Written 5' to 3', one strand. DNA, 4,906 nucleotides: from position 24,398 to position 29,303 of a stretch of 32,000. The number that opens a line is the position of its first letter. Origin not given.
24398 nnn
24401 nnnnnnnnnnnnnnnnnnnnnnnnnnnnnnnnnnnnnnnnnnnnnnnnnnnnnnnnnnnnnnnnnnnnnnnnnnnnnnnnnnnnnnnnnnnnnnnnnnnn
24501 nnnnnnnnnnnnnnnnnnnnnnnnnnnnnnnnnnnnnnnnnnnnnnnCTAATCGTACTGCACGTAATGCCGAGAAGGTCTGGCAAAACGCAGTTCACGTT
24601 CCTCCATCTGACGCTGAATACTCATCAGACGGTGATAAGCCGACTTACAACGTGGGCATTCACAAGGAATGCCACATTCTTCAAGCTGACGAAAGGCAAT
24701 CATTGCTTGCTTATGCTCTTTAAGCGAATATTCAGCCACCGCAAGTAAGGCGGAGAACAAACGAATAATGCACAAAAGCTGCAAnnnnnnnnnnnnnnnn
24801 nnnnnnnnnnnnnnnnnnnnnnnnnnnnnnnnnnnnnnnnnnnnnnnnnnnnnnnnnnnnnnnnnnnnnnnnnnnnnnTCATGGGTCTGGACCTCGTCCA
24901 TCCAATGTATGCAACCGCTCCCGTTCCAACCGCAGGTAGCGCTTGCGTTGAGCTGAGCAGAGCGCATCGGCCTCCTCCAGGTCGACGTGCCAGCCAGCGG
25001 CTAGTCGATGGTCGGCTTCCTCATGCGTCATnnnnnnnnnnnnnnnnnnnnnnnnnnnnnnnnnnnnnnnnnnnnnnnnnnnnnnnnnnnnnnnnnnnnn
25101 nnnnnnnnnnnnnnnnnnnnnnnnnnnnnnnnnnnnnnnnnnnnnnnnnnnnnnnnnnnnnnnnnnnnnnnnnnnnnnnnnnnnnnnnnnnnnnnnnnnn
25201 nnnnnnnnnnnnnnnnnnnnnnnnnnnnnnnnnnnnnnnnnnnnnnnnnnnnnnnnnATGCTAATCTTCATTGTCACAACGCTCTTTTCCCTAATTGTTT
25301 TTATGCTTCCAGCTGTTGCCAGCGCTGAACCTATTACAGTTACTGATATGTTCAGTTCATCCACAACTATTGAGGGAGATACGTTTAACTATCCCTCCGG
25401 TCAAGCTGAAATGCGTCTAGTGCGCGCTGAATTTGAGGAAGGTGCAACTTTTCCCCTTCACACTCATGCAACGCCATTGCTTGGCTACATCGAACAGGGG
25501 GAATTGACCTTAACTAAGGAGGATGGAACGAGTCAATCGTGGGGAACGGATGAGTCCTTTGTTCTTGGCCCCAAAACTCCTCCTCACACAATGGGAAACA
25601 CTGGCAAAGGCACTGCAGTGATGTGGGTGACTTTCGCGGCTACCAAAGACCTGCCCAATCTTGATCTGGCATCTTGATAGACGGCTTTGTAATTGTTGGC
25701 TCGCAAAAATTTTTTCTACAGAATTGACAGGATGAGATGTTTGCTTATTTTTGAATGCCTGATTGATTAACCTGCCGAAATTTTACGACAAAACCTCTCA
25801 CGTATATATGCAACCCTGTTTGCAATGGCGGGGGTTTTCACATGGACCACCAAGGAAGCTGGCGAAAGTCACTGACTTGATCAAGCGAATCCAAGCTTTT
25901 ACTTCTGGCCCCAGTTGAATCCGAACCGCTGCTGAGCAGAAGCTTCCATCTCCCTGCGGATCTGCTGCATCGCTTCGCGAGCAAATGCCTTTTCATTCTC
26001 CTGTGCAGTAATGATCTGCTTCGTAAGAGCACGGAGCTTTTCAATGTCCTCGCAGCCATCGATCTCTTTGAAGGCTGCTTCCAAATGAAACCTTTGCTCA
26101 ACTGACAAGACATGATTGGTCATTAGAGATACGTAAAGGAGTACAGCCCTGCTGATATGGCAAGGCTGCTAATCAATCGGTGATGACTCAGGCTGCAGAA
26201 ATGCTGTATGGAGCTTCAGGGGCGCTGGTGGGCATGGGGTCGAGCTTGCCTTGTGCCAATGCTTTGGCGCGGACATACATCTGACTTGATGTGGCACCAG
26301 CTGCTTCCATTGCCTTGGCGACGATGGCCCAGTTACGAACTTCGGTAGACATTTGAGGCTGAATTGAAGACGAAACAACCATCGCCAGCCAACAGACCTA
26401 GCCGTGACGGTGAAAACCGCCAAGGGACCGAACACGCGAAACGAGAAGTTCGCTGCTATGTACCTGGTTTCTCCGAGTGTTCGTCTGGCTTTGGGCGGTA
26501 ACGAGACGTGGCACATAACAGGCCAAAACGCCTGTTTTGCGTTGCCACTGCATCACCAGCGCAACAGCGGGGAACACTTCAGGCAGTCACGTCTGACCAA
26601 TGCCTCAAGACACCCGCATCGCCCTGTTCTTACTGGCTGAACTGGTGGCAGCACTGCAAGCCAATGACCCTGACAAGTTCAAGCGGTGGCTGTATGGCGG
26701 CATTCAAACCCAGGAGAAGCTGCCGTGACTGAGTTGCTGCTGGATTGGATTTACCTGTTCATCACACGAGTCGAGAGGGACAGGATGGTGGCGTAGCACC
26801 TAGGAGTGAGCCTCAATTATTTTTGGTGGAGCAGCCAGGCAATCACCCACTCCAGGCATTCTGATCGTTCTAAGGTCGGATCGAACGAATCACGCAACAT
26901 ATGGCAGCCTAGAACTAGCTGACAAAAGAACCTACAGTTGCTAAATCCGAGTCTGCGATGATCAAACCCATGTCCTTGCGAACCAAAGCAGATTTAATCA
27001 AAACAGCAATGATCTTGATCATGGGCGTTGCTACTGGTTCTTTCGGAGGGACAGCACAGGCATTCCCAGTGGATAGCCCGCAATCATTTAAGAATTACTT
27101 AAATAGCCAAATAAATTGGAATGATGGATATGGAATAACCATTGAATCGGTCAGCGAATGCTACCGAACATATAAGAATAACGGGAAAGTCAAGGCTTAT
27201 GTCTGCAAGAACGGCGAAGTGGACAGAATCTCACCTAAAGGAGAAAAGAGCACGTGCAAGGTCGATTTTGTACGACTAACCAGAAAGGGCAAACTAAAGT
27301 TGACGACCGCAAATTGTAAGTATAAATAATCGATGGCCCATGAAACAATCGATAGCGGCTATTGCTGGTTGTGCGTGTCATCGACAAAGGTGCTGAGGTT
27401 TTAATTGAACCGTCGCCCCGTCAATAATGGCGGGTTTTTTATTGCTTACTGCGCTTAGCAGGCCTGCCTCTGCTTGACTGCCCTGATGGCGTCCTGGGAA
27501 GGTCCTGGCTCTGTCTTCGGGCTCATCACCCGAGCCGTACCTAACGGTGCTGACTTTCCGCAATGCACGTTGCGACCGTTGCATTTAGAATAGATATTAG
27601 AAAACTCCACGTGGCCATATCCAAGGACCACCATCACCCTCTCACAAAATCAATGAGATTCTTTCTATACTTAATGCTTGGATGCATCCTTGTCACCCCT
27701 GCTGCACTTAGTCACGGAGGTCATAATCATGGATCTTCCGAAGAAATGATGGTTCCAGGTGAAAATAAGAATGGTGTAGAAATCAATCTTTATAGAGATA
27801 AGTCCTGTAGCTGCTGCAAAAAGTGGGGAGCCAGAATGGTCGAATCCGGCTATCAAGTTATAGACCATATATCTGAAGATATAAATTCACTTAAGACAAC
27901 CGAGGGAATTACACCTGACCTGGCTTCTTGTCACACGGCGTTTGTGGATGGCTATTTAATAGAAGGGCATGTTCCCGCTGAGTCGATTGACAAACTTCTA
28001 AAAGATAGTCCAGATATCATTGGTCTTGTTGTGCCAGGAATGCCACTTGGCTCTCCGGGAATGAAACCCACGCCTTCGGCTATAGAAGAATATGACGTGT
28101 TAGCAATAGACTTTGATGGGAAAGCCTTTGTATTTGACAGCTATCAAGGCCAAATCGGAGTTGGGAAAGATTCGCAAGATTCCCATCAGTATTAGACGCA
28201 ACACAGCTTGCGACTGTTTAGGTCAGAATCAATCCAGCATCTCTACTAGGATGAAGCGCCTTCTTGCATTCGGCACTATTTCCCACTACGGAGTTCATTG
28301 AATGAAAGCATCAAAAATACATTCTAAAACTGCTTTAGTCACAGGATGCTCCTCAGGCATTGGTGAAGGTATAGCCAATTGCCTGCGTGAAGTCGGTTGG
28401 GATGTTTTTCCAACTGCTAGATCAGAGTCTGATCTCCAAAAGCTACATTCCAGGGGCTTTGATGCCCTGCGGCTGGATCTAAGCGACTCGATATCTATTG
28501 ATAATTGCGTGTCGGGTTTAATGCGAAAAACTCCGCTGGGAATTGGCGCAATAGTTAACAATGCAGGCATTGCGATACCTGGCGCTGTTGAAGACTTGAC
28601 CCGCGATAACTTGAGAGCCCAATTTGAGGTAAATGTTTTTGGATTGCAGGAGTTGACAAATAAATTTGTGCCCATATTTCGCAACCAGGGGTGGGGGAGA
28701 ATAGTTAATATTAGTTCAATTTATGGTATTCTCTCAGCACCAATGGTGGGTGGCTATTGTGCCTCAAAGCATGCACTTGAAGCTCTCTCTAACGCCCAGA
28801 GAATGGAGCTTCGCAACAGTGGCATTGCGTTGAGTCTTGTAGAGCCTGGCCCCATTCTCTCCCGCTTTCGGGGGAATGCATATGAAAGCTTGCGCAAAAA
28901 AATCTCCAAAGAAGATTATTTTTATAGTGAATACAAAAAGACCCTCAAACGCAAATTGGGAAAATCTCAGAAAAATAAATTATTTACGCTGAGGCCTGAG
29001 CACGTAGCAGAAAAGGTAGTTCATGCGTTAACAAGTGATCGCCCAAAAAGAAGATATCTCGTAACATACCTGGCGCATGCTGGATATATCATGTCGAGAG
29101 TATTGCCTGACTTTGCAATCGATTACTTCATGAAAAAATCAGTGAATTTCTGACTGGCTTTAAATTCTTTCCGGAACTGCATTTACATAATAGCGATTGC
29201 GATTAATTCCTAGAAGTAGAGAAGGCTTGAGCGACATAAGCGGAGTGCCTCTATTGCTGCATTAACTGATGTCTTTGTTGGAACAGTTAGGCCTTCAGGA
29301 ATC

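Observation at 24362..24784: Unannotated CxxC mini-protein operon (P1-P2) under purifying selection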

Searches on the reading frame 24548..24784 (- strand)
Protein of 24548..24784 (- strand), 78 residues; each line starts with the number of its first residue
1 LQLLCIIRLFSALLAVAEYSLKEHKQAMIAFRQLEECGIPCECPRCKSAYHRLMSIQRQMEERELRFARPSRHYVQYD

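Call 10: search_protein_families(library=pfam, proteins=[window:24548-24784:-], max_evalue=1)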
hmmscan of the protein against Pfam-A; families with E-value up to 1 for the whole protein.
window:24548-24784:- (78 aa): 2 families
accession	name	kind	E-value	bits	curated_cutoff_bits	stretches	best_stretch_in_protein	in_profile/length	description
PF25768.1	TPR_IFT121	-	0.064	14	27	0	45-68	5-28/100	IFT121-like, TPR repeats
PF17959.7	EF-hand_14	-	0.15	12.8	23.7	1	31-62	23-54/90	EF-hand domain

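Call 11: search_protein_families(library=ncbifam, proteins=[window:24548-24784:-], max_evalue=1)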
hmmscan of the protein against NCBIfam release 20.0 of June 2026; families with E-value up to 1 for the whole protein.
window:24548-24784:- (78 aa): 2 families
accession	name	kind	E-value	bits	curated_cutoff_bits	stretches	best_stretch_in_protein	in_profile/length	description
NF053663.1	RPWMISH_prot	domain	0.0044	17.7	120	1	18-60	5-46/115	RPWMISH domain-containing protein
TIGR02605.1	CxxC_CxxC_SSSS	subfamily_domain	0.0054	16.8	31.3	1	22-55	9-42/52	FmdB family zinc ribbon protein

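Call 15: find_homologous_proteins(query=window:24548-24784:-, max_evalue=0.01)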
Query window:24548-24784:- (78 aa): 10 proteins with E <= 0.01 among 10 candidates.
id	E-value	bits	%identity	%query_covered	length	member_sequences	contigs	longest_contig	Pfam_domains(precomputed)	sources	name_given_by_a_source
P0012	4.6e-42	158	95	100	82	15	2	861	-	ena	-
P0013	4.6e-35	136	78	100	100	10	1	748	-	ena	-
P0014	9.0e-33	129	78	99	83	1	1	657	-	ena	-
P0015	5.0e-30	120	80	90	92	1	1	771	-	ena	-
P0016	4.0e-29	117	82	86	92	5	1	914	-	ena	-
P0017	9.7e-27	110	100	65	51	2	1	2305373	-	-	-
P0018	1.2e-26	110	78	81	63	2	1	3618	-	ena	-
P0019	1.4e-26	109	79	81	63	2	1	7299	-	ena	-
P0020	7.5e-23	97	71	85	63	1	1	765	-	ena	-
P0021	8.7e-23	97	72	83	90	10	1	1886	-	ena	-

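Call 20: find_encoding_contigs(protein=P0019, flank=5000, max_places=3)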
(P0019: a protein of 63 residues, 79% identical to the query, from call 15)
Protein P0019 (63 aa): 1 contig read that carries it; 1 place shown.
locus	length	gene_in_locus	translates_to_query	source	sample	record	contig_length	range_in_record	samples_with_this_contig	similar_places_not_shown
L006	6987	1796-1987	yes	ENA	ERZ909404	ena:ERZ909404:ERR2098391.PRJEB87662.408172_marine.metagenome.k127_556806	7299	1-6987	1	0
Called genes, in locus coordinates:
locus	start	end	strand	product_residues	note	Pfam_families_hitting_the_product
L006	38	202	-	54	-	-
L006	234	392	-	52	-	-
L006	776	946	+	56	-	-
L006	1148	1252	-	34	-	-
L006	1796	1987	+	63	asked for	-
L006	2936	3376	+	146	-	-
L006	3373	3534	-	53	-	-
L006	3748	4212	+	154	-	-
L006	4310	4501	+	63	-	-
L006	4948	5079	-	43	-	-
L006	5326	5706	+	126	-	-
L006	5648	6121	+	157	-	-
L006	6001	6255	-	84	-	-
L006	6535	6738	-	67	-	-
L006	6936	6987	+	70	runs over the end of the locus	-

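Call 61: search_protein_families(library=padloc, proteins=[window:24548-24739:-, L006:1991-2161:+], max_evalue=1)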
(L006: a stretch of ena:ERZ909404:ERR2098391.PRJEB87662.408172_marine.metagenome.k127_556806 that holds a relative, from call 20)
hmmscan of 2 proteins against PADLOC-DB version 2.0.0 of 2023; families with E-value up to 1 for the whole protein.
window:24548-24739:- (63 aa): 0 families

L006:1991-2161:+ (57 aa): 0 families

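Call 62: search_protein_families(library=phrogs, proteins=[window:24548-24739:-, L006:1991-2161:+], max_evalue=1)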
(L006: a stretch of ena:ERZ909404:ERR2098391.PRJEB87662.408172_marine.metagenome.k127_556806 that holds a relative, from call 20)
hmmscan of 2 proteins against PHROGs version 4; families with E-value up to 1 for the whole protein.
window:24548-24739:- (63 aa): 1 family
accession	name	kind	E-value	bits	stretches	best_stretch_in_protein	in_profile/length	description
phrog_23836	-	unknown function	0.23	12.5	1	5-40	3-37/139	-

L006:1991-2161:+ (57 aa): 0 families

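Call 71: predict_structure(alignment_id=A3)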
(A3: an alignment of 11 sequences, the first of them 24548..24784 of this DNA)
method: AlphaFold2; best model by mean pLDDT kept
length: 78 residues; sequences in the alignment: 11
mean_pLDDT: 69.3   pTM: 0.50
mean pLDDT of the five models: 69.3, 69.2, 66.4, 60.7, 57.4
residues with pLDDT >= 90: 0; 70-90: 42; 50-70: 31; < 50: 5
segments of 3 or more residues with pLDDT < 50: 75-78
pLDDT, mean of each block of 10 residues (from residue 1): 62 67 78 73 75 78 69 49
secondary structure, 60 per line:
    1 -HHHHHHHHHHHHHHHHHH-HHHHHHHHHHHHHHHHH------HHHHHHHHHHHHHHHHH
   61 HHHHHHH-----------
elements in order: H2-19 H21-37 H44-67

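Call 73: search_solved_structures(query=A3, max_evalue=10)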
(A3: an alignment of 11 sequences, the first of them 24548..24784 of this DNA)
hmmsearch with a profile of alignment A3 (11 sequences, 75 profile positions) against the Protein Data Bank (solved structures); distinct sequences matched with E-value up to 10: 1.
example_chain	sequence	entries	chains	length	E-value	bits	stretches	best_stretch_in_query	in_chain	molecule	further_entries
1dsv_A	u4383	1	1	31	2.5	11.1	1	37-49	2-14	NUCLEIC ACID BINDING PROTEIN P14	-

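Call 76: fold_search(model_id=the predicted structure, library=pdb)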
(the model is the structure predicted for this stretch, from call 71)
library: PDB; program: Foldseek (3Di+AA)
matches with E <= 10: 39; with E <= 0.001: 0
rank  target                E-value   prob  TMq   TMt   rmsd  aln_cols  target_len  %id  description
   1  4h6i_A                3.4e+00  0.51  0.58  0.59   2.5        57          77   12  Crystal Structure of Staphylococcal Complement Inhibitor SCIN-B (released 2012-12-19)
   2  3t4a_G                4.1e+00  0.41  0.59  0.66   2.9        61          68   11  Structure of a truncated form of Staphylococcal Complement Inhibitor B bound to human C3c at 3.4 Angstrom resolution (released 2011-11-23)
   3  5f7t_H                4.3e+00  0.10  0.36  0.24   9.5        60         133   15  TRIM5 B-box2 and coiled-coil chimera (released 2016-06-15)
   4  4wwf_B                5.2e+00  0.25  0.52  0.40   8.0        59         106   15  High-resolution structure of two Ni-bound forms of the M123C mutant of C. metallidurans CnrXs (released 2015-02-11)
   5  6ynx_N                5.2e+00  0.18  0.46  0.33   7.7        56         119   12  Cryo-EM structure of Tetrahymena thermophila mitochondrial ATP synthase - Fo-subcomplex (released 2020-09-30)
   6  3aoi_X                5.2e+00  0.15  0.47  0.26   7.8        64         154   17  RNA polymerase-Gfh1 complex (Crystal type 2) (released 2010-12-08)
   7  7jrl                  5.5e+00  0.15  0.42  0.09   3.8        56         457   16  The structure of CBM51-2 in complex with GlcNAc and INT domains from Clostridium perfringens ZmpB (released 2021-02-03)
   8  9dn6_A                5.9e+00  0.20  0.48  0.31   3.6        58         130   10  Insulin receptor bound with de novo designed agonist called "RF-405". (released 2025-10-01)
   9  9bqx_A                5.9e+00  0.09  0.39  0.14  15.1        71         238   10  Membrane-bound AMPH-1 tube in the presence of GTP (released 2025-05-14)
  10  6rfv_B                6.2e+00  0.14  0.44  0.17   9.8        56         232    9  Revisiting pH-gated conformational switch. Complex HK853-RR468 pH 7 (released 2020-02-19)
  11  7jrm                  6.2e+00  0.14  0.42  0.09   3.9        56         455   16  The structure of CBM51-2 and INT domains from Clostridium perfringens ZmpB (released 2021-02-03)
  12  4n4h_A                6.2e+00  0.13  0.45  0.21   8.4        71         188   11  Crystal structure of the Bromo-PWWP of the mouse zinc finger MYND-type containing 11 isoform alpha in complex with his (released 2014-03-05)
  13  6w2r_A                6.6e+00  0.10  0.34  0.15   3.6        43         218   23  Junction 19, DHR54-DHR79 (released 2020-04-15)
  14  3t49_A                7.0e+00  0.28  0.57  0.63   2.4        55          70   13  Crystal structure of truncated form of Staphylococcal Complement Inhibitor B (SCIN-B) at 1.5 Angstrom (released 2011-11-23)
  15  6rh7_A                7.0e+00  0.08  0.47  0.18  14.5        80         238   16  Revisiting pH-gated conformational switch. Complex HK853 mutant H260A -RR468 mutant D53A pH 7.5 (released 2020-02-19)
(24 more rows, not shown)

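Call 85: search_protein_families(library=pfam, proteins=[L006:2657-3376:+], max_evalue=0.01)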
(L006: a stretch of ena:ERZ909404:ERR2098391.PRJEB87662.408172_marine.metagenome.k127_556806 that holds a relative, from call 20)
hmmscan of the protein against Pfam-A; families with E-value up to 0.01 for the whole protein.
L006:2657-3376:+ (239 aa): 3 families
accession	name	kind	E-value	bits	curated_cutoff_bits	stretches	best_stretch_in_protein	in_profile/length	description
PF01590.32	GAF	-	2e-12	48.2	22.4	1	28-154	3-129/133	GAF domain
PF13185.12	GAF_2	-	7.5e-06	26.6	28.6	1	35-158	12-135/136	GAF domain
PF14616.11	Rua1_C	-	0.007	17.1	27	0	176-228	18-69/122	Transcription regulator Rua1, C-terminal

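Call 106: find_related_loci(query=A3, collection=viral_contigs, flank=5000)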
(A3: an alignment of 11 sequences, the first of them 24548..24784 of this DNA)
Query A3 (78 aa) in viral_contigs; peptide patterns used: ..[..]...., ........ (x = any residue, [..] = any of these).
34 stretches matched a pattern, but none encodes a relative of the query by tblastn (E <= 1e-3).

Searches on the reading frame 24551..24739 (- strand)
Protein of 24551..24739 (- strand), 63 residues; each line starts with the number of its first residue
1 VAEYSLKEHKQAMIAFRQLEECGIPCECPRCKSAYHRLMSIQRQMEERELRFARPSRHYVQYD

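Call 93: search_dna_similar(query=window:24551-24739:-, collection=phages, mode=protein, max_evalue=0.01)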
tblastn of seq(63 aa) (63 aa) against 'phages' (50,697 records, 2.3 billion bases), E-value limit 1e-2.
No match.

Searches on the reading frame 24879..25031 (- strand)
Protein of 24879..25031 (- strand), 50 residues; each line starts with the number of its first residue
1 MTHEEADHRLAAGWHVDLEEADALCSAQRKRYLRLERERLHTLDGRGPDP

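Call 10: search_protein_families(library=pfam, proteins=[window:24879-25031:-], max_evalue=1)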
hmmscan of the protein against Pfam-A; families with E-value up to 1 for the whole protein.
window:24879-25031:- (50 aa): 0 families

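Call 11: search_protein_families(library=ncbifam, proteins=[window:24879-25031:-], max_evalue=1)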
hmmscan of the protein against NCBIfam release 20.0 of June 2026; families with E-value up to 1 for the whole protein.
window:24879-25031:- (50 aa): 0 families

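Call 61: search_protein_families(library=padloc, proteins=[window:24879-25031:-], max_evalue=1)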
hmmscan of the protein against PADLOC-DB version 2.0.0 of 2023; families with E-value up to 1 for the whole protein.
window:24879-25031:- (50 aa): 0 families

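Call 62: search_protein_families(library=phrogs, proteins=[window:24879-25031:-], max_evalue=1)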
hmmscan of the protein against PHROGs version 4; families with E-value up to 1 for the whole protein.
window:24879-25031:- (50 aa): 1 family
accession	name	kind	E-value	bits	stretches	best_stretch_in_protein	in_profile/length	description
phrog_2504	-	unknown function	0.2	12.9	1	2-43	40-82/123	-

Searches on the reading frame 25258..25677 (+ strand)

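Call 10: search_protein_families(library=pfam, proteins=[window:25258-25677:+], max_evalue=1)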
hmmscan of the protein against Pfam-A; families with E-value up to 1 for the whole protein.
window:25258-25677:+ (139 aa): 3 families
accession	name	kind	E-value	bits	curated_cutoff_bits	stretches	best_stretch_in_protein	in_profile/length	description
PF07883.17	Cupin_2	-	2.4e-09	37.2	27.2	1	57-123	3-67/70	Cupin domain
PF00190.28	Cupin_1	-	9.8e-05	22.4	22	1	41-128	21-115/151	Cupin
PF02311.25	AraC_binding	-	0.0052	17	21.1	1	62-129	13-79/135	AraC-like ligand binding domain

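Call 11: search_protein_families(library=ncbifam, proteins=[window:25258-25677:+], max_evalue=1)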
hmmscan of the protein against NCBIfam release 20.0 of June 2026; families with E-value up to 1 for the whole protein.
window:25258-25677:+ (139 aa): 1 family
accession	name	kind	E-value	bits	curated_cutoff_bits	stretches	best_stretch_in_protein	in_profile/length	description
NF009977.0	PRK13442.1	equivalog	0.0022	18.1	80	1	47-102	19-71/102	F0F1 ATP synthase subunit epsilon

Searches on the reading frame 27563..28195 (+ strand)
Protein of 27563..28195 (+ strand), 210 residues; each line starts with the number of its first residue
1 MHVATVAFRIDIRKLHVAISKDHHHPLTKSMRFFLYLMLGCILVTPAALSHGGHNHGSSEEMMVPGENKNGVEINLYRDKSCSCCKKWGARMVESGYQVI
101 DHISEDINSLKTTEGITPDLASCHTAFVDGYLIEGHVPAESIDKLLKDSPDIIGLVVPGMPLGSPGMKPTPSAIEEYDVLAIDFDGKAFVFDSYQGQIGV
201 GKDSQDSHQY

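Call 46: search_protein_families(library=pfam, proteins=[window:27563-28195:+], max_evalue=0.001)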
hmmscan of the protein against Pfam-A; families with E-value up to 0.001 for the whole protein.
window:27563-28195:+ (210 aa): 1 family
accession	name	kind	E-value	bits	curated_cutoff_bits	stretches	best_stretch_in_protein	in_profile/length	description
PF04214.18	DUF411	-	2.1e-26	91.8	27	1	120-167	1-48/48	Protein of unknown function, DUF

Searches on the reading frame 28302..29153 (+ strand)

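Call 46: search_protein_families(library=pfam, proteins=[window:28302-29153:+], max_evalue=0.001)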
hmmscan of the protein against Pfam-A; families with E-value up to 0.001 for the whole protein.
window:28302-29153:+ (283 aa): 3 families
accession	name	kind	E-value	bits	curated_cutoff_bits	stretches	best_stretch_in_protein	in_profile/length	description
PF00106.31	adh_short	-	2.3e-38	132.1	26.6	1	9-193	1-190/195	short chain dehydrogenase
PF13561.12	adh_short_C2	-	2.4e-27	96.5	27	1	17-191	3-182/236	Enoyl-(Acyl carrier protein) reductase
PF08659.16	KR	-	1.6e-10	41.6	22.6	1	10-175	2-173/180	KR domain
